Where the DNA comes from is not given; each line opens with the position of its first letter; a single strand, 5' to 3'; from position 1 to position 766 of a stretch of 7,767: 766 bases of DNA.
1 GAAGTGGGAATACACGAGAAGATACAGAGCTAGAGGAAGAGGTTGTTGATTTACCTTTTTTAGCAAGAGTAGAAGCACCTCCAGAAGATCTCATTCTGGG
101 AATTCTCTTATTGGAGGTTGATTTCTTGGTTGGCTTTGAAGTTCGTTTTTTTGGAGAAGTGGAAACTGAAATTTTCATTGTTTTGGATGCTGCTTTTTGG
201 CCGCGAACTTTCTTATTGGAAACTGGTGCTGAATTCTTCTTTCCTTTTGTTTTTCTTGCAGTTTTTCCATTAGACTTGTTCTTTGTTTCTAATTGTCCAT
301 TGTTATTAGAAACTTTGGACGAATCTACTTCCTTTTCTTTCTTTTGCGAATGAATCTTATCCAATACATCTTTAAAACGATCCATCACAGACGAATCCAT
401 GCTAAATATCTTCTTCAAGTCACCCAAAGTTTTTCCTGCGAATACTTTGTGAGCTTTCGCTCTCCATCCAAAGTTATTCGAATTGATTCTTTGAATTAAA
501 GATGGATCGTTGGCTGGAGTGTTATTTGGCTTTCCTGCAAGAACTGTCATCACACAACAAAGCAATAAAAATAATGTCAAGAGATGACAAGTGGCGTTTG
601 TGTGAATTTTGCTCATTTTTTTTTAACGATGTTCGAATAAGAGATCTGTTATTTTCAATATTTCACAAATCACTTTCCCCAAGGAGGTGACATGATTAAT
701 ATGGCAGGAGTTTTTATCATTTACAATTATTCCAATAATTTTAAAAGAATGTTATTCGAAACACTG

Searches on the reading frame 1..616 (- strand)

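Call 32: search_protein_families(library=pfam, proteins=[window:1-616:-], max_evalue=0.01)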
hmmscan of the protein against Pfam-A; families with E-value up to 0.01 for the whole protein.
window:1-616:- (205 aa): 1 family
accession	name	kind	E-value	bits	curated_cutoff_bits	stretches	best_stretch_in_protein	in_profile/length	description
PF08127.18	Propeptide_C1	-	0.0064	16.9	32.7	1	39-69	4-32/40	Peptidase family C1 propeptide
